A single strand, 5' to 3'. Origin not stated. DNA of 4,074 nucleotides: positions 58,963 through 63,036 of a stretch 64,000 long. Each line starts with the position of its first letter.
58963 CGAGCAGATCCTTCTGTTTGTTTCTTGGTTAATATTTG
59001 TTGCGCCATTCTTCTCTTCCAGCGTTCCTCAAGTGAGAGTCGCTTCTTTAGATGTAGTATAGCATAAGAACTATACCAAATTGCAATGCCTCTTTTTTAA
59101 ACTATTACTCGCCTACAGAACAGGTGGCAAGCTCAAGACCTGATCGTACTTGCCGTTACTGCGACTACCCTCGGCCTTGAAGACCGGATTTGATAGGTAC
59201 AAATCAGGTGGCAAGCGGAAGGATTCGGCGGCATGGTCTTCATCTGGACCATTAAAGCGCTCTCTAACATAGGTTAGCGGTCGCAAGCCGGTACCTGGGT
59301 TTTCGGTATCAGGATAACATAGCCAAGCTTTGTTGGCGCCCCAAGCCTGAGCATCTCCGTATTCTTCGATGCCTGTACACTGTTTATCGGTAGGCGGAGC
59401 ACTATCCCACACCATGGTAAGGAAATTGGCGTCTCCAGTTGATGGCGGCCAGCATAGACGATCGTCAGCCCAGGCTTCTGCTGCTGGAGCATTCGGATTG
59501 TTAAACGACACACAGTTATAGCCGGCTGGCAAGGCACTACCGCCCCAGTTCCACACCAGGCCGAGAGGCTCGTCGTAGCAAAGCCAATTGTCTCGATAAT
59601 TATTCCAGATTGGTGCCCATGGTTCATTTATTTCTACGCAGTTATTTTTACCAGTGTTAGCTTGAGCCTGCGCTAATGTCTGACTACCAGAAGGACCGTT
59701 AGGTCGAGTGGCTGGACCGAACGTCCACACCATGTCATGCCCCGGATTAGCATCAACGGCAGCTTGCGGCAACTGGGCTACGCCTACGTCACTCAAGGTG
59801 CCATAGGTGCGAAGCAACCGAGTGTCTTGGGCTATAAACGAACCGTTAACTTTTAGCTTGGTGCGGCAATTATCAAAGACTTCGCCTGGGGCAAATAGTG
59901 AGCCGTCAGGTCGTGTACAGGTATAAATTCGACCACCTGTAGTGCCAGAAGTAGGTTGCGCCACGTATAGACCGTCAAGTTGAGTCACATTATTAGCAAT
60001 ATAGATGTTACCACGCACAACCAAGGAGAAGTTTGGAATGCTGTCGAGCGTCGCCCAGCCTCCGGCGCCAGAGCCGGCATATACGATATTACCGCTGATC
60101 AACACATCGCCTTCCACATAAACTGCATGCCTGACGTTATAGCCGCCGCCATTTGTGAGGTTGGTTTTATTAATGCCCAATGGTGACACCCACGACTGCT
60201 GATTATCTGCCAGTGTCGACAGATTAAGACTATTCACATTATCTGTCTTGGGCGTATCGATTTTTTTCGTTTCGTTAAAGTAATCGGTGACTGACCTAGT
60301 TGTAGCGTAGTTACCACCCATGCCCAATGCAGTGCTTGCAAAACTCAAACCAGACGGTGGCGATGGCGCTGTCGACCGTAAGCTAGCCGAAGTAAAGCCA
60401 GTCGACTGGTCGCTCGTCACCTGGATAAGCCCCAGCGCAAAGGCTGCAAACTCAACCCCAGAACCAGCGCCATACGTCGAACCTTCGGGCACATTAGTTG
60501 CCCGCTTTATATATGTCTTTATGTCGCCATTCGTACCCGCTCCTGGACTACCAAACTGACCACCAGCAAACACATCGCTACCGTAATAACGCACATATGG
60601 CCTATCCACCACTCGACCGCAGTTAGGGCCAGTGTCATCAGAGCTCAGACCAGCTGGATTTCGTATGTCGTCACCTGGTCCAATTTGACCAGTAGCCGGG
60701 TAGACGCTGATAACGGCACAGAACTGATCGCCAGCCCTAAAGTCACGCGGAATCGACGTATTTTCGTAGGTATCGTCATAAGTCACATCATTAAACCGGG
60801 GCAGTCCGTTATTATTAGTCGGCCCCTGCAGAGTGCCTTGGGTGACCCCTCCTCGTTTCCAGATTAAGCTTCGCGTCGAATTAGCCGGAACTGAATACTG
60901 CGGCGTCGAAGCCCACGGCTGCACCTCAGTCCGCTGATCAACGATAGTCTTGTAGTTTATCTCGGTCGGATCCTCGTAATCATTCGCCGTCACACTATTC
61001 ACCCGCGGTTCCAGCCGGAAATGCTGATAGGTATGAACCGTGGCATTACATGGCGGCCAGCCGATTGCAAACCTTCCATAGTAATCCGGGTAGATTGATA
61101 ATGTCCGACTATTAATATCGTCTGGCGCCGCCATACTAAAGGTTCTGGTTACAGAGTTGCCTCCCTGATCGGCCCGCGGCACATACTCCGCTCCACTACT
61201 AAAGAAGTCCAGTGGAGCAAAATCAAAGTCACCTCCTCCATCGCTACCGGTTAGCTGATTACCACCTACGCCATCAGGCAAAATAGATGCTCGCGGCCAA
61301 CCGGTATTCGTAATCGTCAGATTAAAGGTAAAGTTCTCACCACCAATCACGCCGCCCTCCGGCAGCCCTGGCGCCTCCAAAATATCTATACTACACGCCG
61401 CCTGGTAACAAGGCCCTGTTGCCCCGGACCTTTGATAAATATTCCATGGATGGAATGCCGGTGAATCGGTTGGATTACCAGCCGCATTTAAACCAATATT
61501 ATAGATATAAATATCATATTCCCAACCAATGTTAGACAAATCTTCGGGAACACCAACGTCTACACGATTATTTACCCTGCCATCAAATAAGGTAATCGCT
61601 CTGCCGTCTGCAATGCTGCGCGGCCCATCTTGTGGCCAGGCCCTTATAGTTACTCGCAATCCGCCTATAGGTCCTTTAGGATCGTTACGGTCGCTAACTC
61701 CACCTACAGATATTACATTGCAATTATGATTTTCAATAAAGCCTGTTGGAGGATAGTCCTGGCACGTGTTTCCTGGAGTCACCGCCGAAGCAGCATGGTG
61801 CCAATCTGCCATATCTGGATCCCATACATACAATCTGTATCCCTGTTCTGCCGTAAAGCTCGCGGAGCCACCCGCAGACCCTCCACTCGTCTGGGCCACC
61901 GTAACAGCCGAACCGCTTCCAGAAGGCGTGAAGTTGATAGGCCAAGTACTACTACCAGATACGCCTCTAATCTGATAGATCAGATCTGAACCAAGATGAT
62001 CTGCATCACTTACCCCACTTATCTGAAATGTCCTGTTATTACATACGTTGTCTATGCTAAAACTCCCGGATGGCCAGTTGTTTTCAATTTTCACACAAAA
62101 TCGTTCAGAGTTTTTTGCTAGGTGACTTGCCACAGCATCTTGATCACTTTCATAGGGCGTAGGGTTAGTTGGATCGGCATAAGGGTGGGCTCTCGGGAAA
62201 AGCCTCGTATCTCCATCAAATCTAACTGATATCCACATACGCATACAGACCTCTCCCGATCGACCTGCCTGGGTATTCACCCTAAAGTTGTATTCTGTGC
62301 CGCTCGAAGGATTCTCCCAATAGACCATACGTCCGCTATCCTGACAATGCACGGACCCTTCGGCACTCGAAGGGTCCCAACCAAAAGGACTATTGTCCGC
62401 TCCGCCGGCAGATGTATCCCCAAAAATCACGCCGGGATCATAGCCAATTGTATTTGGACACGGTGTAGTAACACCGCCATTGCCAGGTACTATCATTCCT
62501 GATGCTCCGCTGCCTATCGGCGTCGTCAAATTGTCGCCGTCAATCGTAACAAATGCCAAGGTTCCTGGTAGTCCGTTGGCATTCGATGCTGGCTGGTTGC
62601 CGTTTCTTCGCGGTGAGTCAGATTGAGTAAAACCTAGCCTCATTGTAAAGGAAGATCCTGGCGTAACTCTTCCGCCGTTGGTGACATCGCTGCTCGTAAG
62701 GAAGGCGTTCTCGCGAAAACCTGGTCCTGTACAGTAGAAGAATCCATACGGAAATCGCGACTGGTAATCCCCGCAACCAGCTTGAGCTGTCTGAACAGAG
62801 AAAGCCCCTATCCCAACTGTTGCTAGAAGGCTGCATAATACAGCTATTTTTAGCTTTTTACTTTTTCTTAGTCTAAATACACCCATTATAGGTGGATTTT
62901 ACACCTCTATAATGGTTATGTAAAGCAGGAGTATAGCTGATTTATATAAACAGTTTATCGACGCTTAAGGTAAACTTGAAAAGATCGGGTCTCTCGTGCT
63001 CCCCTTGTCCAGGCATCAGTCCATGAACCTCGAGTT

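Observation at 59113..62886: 1257-aa secreted protein directly upstream of pilM with three Cys/Trp repeats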

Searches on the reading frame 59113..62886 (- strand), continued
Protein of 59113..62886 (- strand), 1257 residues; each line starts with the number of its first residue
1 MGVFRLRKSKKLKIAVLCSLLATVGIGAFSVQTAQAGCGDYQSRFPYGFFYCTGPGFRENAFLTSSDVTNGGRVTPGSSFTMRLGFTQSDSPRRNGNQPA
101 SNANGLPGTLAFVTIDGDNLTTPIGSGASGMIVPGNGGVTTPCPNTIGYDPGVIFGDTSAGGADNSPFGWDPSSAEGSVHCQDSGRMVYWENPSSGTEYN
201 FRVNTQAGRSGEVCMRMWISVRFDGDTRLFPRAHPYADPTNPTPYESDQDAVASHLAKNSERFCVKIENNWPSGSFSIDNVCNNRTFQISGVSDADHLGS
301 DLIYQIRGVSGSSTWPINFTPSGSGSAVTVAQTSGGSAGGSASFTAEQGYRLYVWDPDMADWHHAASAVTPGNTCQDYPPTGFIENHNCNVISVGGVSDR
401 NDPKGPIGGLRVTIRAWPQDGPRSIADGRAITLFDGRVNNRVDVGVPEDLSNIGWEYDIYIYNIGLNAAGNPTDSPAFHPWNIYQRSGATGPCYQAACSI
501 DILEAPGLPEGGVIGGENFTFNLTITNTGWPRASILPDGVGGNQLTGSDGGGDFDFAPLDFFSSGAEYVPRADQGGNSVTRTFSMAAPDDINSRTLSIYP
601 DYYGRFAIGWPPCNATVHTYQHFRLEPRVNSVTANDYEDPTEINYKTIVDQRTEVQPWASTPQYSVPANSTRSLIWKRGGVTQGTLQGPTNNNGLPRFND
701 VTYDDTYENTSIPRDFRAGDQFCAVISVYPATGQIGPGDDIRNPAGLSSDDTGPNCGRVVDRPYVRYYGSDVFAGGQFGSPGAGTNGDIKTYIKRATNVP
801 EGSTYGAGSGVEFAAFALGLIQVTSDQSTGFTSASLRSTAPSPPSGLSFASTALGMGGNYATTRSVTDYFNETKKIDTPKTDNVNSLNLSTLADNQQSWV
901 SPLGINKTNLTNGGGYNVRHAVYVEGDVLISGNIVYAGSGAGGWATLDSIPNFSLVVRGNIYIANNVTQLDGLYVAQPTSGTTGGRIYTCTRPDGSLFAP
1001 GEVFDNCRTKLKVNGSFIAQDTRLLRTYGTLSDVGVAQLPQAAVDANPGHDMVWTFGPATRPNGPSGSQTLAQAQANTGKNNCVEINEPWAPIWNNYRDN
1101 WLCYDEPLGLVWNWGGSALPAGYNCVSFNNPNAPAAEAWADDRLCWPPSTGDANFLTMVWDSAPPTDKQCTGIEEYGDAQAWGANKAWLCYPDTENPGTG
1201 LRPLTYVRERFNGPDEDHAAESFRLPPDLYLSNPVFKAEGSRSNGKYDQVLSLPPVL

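Call 81: search_protein_families(library=pfam, proteins=[P0153, P0152], max_evalue=0.01)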
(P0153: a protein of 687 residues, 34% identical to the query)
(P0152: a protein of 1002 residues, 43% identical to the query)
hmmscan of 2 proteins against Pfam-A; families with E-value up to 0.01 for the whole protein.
P0153 (687 aa): 1 family
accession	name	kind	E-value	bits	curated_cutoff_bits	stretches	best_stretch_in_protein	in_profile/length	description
PF21959.2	DUF6923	-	4.6e-20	72.9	27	1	173-416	3-233/234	Repeat of unknown function (DUF6923)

P0152 (1002 aa): 0 families

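Call 84: fold_search(model_id=the predicted structure, library=viral)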
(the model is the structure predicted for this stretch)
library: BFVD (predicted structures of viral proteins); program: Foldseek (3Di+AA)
matches with E <= 10: 796; with E <= 0.001: 147
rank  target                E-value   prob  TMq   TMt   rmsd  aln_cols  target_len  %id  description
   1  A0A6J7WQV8            6.5e-10  1.00  0.10  0.10  51.2       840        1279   11  Uncharacterized protein [uncultured Caudovirales phage]
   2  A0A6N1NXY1            7.2e-10  1.00  0.09  0.10  27.5       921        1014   12  DUF11 domain-containing protein [Tupanvirus soda lake]
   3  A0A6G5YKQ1            2.1e-09  1.00  0.14  0.20  52.4       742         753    9  (no name in the UniProt tables at hand)
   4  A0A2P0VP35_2          2.1e-09  1.00  0.13  0.11  47.2       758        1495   12  Fibronectin type III domain-containing protein [Tetraselmis virus 1]
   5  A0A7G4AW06            2.3e-09  1.00  0.12  0.12  34.6       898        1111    8  Minor tail protein [Streptomyces phage Coruscant]
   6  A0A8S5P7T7            3.7e-09  1.00  0.12  0.15  43.0       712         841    9  FN3 [Siphoviridae sp. ctmYS12]
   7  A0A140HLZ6            3.7e-09  1.00  0.12  0.15  47.4       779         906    9  Peptidase S74 domain-containing protein [Bacillus phage Deep Blue]
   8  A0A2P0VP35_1          4.3e-09  1.00  0.16  0.14  16.8       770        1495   12  Fibronectin type III domain-containing protein [Tetraselmis virus 1]
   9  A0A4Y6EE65            4.3e-09  1.00  0.10  0.16  48.9       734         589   10  Minor tail protein [Microbacterium phage TinyTimothy]
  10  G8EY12                6.9e-09  1.00  0.10  0.09  50.3       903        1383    9  Fibronectin type-III domain-containing protein [Synechococcus phage S-CAM8]
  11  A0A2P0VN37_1          7.7e-09  1.00  0.10  0.13  53.8       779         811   11  Concanavalin A-like lectin/glucanase domain-containing protein [Tetraselmis virus 1]
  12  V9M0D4                1.1e-08  1.00  0.10  0.11  56.5       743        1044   10  Big-1 domain-containing protein [Vibrio phage VP4B]
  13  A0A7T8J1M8            1.1e-08  0.99  0.09  0.09  44.8       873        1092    9  (no name in the UniProt tables at hand)
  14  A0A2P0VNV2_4          1.2e-08  1.00  0.12  0.11  41.7       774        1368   10  Fibronectin type III domain-containing protein [Tetraselmis virus 1]
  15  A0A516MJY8            1.2e-08  1.00  0.11  0.10  31.5       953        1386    9  (no name in the UniProt tables at hand)
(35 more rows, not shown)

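Call 102: list_cluster_members(proteins=[P0001, P0152])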
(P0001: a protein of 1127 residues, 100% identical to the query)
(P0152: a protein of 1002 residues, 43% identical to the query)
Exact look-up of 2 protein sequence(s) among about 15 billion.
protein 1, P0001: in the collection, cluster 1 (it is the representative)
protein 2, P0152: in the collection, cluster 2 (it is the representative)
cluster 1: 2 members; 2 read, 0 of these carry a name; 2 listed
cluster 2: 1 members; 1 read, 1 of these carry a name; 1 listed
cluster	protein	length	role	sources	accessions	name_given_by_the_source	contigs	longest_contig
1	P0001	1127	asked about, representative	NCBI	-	-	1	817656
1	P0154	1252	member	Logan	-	-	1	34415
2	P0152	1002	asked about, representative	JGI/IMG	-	hypothetical protein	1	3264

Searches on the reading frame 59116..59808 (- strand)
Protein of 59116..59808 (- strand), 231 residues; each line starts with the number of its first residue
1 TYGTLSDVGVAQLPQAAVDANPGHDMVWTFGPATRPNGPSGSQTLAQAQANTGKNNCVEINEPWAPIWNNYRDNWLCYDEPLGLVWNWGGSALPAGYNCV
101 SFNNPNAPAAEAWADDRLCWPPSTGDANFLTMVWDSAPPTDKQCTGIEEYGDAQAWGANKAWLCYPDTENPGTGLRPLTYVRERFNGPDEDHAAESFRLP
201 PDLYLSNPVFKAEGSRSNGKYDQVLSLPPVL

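Call 68: predict_structure(alignment_id=A9)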
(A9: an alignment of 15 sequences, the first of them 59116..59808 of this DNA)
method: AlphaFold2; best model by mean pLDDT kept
length: 231 residues; sequences in the alignment: 15
mean_pLDDT: 67.5   pTM: 0.59
mean pLDDT of the five models: 67.5, 67.1, 66.9, 66.8, 65.9
residues with pLDDT >= 90: 43; 70-90: 72; 50-70: 42; < 50: 74
segments of 3 or more residues with pLDDT < 50: 1-22, 33-49, 170-193, 215-217, 229-231
pLDDT, mean of each block of 10 residues (from residue 1): 42 39 72 46 46 79 73 82 86 86 91 90 83 93 88 87 80 44 44 48 56 50 52 43
secondary structure, 60 per line:
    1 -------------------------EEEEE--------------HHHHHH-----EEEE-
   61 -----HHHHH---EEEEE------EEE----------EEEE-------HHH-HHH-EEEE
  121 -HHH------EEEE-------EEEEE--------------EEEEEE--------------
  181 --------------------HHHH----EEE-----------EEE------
elements in order: E26-30 H45-50 E56-59 H66-70 E74-78 E85-87 E98-101 E117-120 E131-134 E142-146 E161-166 H201-204 E209-211 E223-225

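Call 71: fold_search(model_id=the predicted structure, library=pdb)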
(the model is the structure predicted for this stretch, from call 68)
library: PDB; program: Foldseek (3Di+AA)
matches with E <= 10: 25; with E <= 0.001: 0
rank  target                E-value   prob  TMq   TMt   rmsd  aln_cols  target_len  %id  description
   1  8h7j_A                3.2e+00  0.01  0.09  0.05  14.2       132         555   10  The crystal structure of CD163 SRCR5-9 (released 2023-10-25)
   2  6u38_B                4.1e+00  0.03  0.19  0.11   9.1       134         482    9  PCSK9 in complex with a Fab and compound 8 (released 2019-11-06)
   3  6u36_B                4.4e+00  0.01  0.16  0.09  11.2       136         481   10  PCSK9 in complex with a Fab and compound 14 (released 2019-11-06)
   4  5iro_M                6.0e+00  0.01  0.09  0.08   7.8        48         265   14  Crystal structure of a complex between the Human adenovirus type 4 E3-19K protein and MHC class molecule HLA-A2/TAX (released 2016-08-24)
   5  3c09_C                6.4e+00  0.01  0.06  0.07  11.3        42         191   19  Crystal structure the Fab fragment of matuzumab (Fab72000) in complex with domain III of the extracellular region of E (released 2008-04-15)
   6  6oed_A                6.4e+00  0.01  0.08  0.07  10.9        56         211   18  CRYSTAL STRUCTURE OF THE RV144 C1-C2 SPECIFIC ANTIBODY CH55 FAB (released 2020-07-15)
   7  9hmf_K                6.8e+00  0.00  0.09  0.04  17.6       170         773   10  Periplasmic scaffold of the Campylobacter jejuni flagellar motor (alpha carbon trace) (released 2024-12-25)
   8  8ajp                  7.7e+00  0.03  0.15  0.17   8.6        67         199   22  Crystal structure of Halogen methyl transferase from Paraburkholderia xenovorans at 1.8 A in complex with SAH (released 2022-08-31)
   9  7pa9_XXX              7.7e+00  0.00  0.11  0.11  17.8       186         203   15  JC polyomavirus VP1 in complex with Fab 98D3 (released 2023-02-08)
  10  6u0s_F                7.7e+00  0.00  0.07  0.04  19.0       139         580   12  Crystal structure of the flavin-dependent monooxygenase PieE in complex with FAD and substrate (released 2020-03-11)
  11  5wer_J                8.2e+00  0.01  0.10  0.09  15.4        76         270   12  Crystal Structure of TAPBPR and H2-Dd complex (released 2017-10-18)
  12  6t3f_H                8.2e+00  0.01  0.10  0.11  13.6        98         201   11  Crystal structure Nipah virus fusion glycoprotein in complex with a neutralising Fab fragment (released 2019-11-27)
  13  2wuc_H                8.2e+00  0.01  0.06  0.06  10.7        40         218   20  Crystal structure of HGFA in complex with the allosteric non- inhibitory antibody Fab40.deltaTrp and Ac-KQLR-chloromet (released 2009-12-15)
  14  1mhp_H                8.2e+00  0.01  0.06  0.06  10.7        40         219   20  Crystal structure of a chimeric alpha1 integrin I-domain in complex with the Fab fragment of a humanized neutralizing  (released 2003-04-15)
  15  5anm_D                8.2e+00  0.01  0.06  0.06  10.7        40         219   20  Crystal structure of IgE Fc in complex with a neutralizing antibody (released 2015-09-30)
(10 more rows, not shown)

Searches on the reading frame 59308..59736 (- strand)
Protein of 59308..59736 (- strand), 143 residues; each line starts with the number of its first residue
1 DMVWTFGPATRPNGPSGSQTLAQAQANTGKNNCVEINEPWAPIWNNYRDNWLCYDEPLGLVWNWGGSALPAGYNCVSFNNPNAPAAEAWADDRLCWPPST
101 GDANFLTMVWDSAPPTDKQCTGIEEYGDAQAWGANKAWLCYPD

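Call 79: find_homologous_proteins(query=A10, max_evalue=0.01)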
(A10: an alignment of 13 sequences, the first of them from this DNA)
Query A10 (13 sequences): 362 candidates shared short words with the query, none scored E <= 0.01.

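Call 90: search_solved_structures(query=A10, max_evalue=10, show_alignments=2)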
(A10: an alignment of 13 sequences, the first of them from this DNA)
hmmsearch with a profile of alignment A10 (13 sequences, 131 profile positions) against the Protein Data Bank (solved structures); distinct sequences matched with E-value up to 10: 0.

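Call 91: search_protein_families(library=pfam, alignment_id=A10, max_evalue=10)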
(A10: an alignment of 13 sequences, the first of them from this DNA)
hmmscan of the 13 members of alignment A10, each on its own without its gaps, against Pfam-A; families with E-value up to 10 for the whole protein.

A. member 1, seq(143 aa): 1 family
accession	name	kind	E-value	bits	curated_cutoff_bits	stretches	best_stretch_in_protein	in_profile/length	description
PF11353.13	DUF3153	-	0.13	12.3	21.4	1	78-107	129-158/191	Protein of unknown function (DUF3153)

B. families by the number of members that match (of 13 scanned): 6 families
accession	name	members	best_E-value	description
PF18368.7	Ig_GlcNase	2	0.011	Exo-beta-D-glucosaminidase Ig-fold domain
PF21159.3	FlgK_2nd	1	0.0076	Flagellar hook-associated protein 1, D3 domain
PF07983.18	X8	1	0.035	X8 domain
PF22925.3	TS_C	1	0.12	Trans-sialidase, C-terminal domain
PF11353.13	DUF3153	1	0.13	Protein of unknown function (DUF3153)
PF00628.35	PHD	1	9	PHD-finger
